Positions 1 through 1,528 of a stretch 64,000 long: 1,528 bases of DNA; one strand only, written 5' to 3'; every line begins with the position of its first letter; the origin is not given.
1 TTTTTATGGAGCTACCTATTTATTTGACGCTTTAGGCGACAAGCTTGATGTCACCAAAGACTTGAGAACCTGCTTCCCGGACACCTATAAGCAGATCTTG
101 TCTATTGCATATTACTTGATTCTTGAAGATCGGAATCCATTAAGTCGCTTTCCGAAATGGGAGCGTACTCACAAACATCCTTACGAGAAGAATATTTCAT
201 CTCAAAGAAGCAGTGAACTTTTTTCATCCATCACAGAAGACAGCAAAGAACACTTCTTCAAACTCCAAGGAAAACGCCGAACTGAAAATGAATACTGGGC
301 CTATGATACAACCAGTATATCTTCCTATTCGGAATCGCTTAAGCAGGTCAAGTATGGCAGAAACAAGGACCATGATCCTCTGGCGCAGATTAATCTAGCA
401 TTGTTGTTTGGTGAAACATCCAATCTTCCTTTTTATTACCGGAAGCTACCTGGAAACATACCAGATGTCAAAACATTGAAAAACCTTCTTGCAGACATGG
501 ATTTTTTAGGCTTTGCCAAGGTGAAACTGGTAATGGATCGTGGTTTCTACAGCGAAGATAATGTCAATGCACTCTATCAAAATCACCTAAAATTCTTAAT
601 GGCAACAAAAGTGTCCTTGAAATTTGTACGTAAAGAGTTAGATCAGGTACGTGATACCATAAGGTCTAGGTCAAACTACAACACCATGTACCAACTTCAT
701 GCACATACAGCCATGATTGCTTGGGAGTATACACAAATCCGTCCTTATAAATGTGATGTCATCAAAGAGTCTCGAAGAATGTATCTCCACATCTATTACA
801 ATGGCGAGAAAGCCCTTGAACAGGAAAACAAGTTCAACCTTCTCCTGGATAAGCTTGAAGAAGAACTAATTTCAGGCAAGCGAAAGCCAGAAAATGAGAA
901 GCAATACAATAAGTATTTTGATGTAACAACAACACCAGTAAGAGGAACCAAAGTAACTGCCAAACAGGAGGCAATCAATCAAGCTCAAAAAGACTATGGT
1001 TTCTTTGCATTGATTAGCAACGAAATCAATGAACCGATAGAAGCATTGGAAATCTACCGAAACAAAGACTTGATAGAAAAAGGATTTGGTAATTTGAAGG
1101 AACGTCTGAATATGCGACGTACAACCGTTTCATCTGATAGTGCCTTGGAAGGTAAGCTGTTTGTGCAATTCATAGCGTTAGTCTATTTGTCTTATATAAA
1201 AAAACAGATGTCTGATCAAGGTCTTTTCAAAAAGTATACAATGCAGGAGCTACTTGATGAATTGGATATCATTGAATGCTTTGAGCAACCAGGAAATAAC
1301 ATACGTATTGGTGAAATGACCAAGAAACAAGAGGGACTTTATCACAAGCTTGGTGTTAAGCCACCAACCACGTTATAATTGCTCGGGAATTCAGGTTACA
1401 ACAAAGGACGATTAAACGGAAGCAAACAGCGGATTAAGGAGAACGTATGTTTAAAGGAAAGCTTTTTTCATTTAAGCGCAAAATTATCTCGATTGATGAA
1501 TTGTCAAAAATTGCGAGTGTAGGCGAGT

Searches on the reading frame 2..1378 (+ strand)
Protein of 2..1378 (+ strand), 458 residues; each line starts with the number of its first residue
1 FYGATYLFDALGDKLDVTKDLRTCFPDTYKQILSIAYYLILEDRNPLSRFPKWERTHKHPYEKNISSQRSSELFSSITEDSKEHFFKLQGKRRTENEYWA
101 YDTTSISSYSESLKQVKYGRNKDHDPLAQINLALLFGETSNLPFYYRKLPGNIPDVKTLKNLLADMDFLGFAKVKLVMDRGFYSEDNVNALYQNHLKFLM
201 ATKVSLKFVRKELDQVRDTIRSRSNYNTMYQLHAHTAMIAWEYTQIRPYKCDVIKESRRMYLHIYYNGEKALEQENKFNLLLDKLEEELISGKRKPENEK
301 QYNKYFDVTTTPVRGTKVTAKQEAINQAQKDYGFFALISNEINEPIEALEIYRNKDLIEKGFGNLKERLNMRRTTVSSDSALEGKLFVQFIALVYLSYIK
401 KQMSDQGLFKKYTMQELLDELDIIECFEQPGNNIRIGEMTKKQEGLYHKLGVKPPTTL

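Call 3: search_protein_families(library=pfam, proteins=[window:62-1378:+], max_evalue=0.01)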
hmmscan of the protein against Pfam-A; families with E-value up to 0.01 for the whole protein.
window:62-1378:+ (438 aa): 1 family
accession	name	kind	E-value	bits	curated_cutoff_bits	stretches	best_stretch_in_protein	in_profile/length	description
PF01609.27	DDE_Tnp_1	-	2e-12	47.7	23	1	82-374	10-199/200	Transposase DDE domain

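Call 4: search_protein_families(library=padloc, proteins=[window:62-1378:+], max_evalue=0.01)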
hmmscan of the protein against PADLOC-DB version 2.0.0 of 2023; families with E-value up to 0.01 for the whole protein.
window:62-1378:+ (438 aa): 0 families

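Call 43: search_protein_families(library=ncbifam, proteins=[window:2-1378:+], max_evalue=0.001)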
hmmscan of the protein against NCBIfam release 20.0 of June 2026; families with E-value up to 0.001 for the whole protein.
window:2-1378:+ (458 aa): 4 families
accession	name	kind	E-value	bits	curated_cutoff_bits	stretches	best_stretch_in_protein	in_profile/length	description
NF033559.2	transpos_IS1634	equivalog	1.1e-91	308.3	100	1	2-453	40-482/483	IS1634 family transposase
NF033592.1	transpos_IS4_1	equivalog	2.4e-09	36.7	115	1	63-399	71-331/332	IS4 family transposase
NF033541.0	transpos_ISH3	equivalog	1.7e-07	30.7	225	1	158-227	132-201/298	ISH3 family transposase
NF033551.1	transpos_IS1182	equivalog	0.00012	21.1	270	0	150-203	288-342/488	IS1182 family transposase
